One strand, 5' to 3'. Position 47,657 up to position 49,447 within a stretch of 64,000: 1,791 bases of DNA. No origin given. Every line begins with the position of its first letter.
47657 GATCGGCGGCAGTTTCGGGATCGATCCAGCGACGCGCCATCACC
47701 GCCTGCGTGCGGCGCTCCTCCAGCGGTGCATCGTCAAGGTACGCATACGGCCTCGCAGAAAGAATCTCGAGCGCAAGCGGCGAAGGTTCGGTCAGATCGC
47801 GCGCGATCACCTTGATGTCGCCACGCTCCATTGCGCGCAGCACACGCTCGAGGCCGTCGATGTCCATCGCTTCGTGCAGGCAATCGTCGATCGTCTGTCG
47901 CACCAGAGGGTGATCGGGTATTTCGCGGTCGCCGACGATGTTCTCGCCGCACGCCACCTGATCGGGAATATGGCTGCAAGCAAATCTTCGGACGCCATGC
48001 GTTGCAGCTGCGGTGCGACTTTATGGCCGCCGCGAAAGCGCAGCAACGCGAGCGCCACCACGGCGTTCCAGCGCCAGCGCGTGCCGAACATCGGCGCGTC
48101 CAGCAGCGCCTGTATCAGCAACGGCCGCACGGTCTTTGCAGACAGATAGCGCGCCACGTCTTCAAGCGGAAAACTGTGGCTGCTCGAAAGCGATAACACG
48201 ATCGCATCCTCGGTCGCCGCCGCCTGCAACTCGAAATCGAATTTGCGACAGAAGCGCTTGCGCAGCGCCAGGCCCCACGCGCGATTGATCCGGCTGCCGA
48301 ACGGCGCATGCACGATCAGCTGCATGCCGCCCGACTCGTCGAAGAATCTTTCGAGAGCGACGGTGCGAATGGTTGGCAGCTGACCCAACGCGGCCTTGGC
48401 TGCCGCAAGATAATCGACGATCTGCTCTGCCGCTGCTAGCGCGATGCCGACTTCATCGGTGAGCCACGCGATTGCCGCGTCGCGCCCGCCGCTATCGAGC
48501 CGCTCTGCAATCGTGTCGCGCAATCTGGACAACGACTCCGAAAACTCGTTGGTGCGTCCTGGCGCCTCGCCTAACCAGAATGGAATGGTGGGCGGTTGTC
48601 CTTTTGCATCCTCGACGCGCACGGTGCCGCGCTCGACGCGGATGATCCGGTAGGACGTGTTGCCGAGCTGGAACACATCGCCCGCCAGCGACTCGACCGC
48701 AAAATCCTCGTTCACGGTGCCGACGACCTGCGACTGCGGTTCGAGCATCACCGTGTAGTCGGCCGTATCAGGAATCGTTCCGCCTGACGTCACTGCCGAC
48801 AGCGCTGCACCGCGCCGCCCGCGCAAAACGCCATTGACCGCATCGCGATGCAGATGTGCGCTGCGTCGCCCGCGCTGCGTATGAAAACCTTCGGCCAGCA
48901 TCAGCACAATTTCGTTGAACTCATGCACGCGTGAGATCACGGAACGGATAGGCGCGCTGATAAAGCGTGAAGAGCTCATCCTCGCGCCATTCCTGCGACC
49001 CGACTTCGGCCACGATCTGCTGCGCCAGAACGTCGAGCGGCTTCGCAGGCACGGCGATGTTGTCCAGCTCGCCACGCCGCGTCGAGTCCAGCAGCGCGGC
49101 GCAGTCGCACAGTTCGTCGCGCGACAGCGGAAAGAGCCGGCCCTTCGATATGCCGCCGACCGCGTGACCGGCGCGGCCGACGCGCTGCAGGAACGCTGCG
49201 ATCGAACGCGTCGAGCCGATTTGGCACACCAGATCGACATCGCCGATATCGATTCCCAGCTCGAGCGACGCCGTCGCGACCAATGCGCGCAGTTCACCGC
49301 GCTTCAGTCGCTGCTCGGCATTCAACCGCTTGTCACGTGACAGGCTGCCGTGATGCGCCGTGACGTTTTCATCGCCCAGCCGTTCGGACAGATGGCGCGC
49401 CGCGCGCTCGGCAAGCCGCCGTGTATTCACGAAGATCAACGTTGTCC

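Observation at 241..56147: Very high and very uneven density of disrupted genes: genome decay or localised assembly error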

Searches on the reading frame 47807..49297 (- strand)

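Call 59: search_protein_families(library=pfam, proteins=[window:47807-49297:-], max_evalue=0.00001)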
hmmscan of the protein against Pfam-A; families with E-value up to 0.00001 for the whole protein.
window:47807-49297:- (496 aa): 2 families
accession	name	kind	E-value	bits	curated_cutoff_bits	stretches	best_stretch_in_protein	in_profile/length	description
PF08494.16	DEAD_assoc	-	6.3e-33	114.7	23.5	1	307-444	1-140/191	DEAD/H associated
PF19306.5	WH_Lhr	-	5e-17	62.2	27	1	126-236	56-166/168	Large helicase-related protein, winged helix domain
